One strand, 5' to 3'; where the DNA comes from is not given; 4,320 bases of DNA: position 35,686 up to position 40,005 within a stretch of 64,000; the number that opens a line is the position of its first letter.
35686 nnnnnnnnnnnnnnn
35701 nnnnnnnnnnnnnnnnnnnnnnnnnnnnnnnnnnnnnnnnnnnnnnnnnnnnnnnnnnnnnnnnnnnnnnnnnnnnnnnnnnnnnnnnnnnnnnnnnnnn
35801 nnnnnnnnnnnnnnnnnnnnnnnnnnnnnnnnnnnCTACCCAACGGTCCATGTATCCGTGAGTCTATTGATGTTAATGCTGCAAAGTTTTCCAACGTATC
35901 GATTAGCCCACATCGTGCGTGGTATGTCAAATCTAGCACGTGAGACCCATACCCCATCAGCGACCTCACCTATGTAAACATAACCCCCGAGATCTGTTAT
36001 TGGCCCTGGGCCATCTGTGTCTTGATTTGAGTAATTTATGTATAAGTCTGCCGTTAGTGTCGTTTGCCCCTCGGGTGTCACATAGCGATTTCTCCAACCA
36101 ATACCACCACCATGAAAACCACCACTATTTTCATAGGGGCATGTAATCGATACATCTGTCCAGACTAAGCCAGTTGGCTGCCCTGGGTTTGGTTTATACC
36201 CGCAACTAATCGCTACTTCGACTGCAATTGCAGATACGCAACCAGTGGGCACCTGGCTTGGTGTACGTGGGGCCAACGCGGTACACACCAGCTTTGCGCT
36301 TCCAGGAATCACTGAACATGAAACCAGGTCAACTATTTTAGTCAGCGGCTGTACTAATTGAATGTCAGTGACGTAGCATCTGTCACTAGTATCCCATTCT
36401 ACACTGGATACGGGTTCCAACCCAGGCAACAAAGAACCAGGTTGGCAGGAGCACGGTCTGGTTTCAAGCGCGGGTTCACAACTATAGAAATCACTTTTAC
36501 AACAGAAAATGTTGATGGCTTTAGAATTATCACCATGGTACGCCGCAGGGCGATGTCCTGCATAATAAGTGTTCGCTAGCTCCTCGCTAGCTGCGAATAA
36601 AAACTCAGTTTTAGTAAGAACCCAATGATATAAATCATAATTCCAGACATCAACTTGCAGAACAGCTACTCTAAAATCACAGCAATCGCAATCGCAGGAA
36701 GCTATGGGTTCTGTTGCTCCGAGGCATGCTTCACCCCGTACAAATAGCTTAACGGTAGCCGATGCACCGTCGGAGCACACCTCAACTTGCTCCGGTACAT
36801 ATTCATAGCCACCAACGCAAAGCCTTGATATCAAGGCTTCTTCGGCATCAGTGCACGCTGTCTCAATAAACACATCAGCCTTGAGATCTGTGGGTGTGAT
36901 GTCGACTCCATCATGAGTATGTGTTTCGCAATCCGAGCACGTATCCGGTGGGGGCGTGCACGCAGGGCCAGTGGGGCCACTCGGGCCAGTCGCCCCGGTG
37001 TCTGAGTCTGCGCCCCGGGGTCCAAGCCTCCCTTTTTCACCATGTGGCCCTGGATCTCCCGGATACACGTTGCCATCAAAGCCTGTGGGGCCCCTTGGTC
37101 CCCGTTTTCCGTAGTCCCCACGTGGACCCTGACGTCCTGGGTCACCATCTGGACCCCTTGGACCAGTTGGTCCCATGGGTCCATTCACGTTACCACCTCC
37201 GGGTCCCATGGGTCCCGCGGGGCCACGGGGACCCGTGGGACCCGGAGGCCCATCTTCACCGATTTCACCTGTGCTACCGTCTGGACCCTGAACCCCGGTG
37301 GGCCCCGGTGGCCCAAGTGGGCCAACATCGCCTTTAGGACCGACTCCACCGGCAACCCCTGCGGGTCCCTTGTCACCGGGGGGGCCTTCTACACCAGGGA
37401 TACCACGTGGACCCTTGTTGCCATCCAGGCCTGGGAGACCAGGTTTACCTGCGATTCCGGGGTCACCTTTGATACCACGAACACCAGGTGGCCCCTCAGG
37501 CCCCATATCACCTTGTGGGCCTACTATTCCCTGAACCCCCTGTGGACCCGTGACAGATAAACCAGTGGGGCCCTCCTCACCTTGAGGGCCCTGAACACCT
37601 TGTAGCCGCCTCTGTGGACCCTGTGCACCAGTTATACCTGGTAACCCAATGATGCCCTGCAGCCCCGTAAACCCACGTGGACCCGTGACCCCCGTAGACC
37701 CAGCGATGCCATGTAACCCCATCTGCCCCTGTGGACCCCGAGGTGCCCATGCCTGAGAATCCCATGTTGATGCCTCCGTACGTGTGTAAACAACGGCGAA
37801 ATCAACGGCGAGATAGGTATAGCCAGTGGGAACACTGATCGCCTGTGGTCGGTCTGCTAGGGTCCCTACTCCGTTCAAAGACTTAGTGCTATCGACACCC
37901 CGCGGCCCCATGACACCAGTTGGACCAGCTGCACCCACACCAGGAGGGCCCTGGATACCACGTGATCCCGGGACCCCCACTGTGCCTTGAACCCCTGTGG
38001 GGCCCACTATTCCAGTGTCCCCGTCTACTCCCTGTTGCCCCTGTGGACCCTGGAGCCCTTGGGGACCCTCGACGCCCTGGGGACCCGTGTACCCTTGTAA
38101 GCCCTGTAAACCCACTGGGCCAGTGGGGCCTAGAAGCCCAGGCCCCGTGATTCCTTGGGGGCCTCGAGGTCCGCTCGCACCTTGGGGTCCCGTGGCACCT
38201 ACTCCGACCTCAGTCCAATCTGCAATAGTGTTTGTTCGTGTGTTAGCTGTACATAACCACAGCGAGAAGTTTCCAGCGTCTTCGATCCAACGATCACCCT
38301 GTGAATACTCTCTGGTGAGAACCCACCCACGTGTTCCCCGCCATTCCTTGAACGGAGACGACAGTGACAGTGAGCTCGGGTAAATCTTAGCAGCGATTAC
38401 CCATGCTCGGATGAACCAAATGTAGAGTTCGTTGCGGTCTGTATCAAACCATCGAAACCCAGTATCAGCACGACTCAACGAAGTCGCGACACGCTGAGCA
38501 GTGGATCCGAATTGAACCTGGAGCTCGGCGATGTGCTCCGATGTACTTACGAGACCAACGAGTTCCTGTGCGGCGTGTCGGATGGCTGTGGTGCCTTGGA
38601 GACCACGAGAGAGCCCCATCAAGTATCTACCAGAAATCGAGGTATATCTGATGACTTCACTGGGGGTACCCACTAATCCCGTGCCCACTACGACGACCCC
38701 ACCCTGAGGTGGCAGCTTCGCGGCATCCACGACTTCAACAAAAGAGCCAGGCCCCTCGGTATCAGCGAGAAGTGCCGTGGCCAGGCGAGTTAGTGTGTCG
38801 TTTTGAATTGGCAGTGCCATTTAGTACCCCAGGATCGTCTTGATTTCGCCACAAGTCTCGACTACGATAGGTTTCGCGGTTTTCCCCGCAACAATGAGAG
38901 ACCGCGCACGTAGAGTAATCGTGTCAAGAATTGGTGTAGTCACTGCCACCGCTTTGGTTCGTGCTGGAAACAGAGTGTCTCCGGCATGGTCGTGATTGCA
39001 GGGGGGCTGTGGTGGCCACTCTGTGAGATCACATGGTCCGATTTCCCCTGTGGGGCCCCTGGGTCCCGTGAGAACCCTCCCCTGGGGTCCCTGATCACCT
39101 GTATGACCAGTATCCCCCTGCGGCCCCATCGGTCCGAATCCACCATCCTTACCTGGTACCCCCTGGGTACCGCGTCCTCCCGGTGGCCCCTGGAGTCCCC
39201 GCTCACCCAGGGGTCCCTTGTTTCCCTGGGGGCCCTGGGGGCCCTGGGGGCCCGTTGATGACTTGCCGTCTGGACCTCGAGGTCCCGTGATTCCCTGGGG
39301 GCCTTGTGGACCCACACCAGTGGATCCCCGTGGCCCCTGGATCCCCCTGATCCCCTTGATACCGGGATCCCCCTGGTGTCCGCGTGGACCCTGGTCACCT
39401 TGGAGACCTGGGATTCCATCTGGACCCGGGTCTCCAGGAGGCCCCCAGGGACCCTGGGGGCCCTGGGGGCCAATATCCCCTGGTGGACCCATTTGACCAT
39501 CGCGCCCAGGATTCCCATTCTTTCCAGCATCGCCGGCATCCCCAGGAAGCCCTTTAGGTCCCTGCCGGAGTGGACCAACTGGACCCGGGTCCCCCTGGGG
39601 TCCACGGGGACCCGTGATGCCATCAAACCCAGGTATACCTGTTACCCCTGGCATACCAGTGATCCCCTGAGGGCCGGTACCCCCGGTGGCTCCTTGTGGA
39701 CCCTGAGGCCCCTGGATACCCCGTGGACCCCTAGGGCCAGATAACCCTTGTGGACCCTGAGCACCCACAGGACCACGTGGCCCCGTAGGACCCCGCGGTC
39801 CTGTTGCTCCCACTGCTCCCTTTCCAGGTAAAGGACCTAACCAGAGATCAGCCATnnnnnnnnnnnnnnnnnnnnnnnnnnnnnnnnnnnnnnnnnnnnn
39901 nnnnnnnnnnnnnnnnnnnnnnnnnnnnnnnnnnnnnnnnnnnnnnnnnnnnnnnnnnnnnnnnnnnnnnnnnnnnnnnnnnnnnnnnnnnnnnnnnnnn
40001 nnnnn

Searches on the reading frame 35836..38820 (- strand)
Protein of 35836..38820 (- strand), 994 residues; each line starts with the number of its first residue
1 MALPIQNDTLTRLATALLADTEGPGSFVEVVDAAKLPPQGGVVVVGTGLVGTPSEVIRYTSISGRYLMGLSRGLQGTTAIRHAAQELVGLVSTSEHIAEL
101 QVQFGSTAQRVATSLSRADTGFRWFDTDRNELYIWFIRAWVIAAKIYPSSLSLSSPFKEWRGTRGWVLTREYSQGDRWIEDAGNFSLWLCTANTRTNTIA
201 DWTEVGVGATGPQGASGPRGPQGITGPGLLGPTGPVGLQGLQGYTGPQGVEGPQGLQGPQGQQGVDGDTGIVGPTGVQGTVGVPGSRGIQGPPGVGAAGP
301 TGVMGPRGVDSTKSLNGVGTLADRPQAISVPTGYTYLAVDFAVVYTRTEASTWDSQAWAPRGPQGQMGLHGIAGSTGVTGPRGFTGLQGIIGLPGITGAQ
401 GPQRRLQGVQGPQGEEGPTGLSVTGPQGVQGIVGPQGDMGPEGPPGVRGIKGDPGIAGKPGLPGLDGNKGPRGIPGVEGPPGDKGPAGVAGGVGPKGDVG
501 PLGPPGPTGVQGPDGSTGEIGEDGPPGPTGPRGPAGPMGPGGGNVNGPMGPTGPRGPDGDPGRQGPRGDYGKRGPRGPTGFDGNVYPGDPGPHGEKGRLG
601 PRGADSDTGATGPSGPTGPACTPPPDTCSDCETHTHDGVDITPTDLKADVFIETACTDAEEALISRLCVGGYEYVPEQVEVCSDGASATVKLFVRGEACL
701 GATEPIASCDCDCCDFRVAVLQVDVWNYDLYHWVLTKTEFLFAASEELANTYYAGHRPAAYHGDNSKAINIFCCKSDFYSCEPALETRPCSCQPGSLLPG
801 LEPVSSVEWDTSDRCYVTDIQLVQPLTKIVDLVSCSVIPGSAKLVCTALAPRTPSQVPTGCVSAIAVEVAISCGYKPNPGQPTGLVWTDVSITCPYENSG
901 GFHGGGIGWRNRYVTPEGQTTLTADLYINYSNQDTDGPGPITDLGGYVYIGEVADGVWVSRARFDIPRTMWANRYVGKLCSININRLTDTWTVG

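Call 6: search_protein_families(library=phrogs, proteins=[window:35836-38820:-], max_evalue=0.001)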
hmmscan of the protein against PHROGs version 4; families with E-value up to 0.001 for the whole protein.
window:35836-38820:- (994 aa): 26 families (the best 25 are shown)
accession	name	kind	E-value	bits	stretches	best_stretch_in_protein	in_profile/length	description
phrog_6320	-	tail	1.5e-68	233.3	4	171-308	47-200/745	tail fiber protein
phrog_5073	-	tail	1e-65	223.7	4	186-331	235-380/519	tail fiber protein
phrog_819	-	tail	8.3e-52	177.5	3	208-420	481-704/1024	tail protein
phrog_8745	-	tail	1.2e-46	159.7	4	193-334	1365-1507/1803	tail fiber protein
phrog_366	-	tail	1.1e-38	134.8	6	546-624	314-387/474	tail fiber protein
phrog_1806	-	tail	1.1e-32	114.4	3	402-525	103-231/276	collagen like minor tail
phrog_29268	-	unknown function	5.6e-28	98.5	3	197-318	394-521/653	-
phrog_3420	-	unknown function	9.5e-27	93.9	2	361-620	117-371/929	-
phrog_30509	-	tail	2.2e-25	90.3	3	361-432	41-112/254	collagen like minor tail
phrog_18350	-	tail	5.5e-24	86.2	2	361-446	110-196/253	tail fiber protein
phrog_10972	-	tail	1.7e-22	81.4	2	406-475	158-225/343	tail fiber protein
phrog_26246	-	tail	3.2e-22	80.1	3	362-470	95-209/329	tail protein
phrog_1658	-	unknown function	2.1e-21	77.8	2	476-560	43-125/239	-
phrog_36982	-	unknown function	3.7e-21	75.7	1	206-618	294-702/944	-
phrog_38806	-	unknown function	8.8e-21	75.5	2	208-294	67-151/285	-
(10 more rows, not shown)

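Call 68: search_protein_families(library=pfam, proteins=[window:35836-38820:-], max_evalue=1)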
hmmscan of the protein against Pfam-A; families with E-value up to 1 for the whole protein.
window:35836-38820:- (994 aa): 1 family
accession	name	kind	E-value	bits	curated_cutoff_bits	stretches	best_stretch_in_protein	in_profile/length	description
PF01391.23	Collagen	-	3.9e-43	145.5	27.2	8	408-464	4-58/60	Collagen triple helix repeat (20 copies)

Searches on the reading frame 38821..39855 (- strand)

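Call 6: search_protein_families(library=phrogs, proteins=[window:38821-39855:-], max_evalue=0.001)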
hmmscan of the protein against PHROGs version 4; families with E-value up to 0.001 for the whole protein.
window:38821-39855:- (344 aa): 32 families (the best 25 are shown)
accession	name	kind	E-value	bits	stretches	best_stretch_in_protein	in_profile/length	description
phrog_6320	-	tail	1.6e-47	163.7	3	98-198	106-207/745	tail fiber protein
phrog_5073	-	tail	4.8e-45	155.5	3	12-95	275-358/519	tail fiber protein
phrog_819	-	tail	1.3e-39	137.2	3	12-127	477-590/1024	tail protein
phrog_8745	-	tail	8e-33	113.9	3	98-198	1385-1486/1803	tail fiber protein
phrog_1806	-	tail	1.7e-32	113.9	4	50-165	107-230/276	collagen like minor tail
phrog_366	-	tail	4.4e-30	106.5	4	200-272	316-386/474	tail fiber protein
phrog_3420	-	unknown function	7.7e-24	84.3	2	11-196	203-380/929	-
phrog_29268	-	unknown function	2.9e-21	76.3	3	155-276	405-535/653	-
phrog_38806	-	unknown function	5.2e-19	69.7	3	6-78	75-147/285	-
phrog_10972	-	tail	9e-19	69.1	3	11-74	155-218/343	tail fiber protein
phrog_26246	-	tail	3.8e-18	66.8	3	98-199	106-211/329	tail protein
phrog_1658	-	unknown function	7.2e-18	66.2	2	197-271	49-125/239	-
phrog_18350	-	tail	5.5e-17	63.3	3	12-55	153-196/253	tail fiber protein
phrog_17587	-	tail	3.6e-16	59.7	3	12-69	362-419/641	tail fiber protein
phrog_30509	-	tail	2.4e-15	57.4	1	16-89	39-112/254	collagen like minor tail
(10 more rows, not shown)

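Call 68: search_protein_families(library=pfam, proteins=[window:38821-39855:-], max_evalue=1)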
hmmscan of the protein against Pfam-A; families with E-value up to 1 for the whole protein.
window:38821-39855:- (344 aa): 1 family
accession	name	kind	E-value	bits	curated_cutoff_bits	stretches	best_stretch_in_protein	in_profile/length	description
PF01391.23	Collagen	-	5.2e-35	119.5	27.2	2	13-67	4-58/60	Collagen triple helix repeat (20 copies)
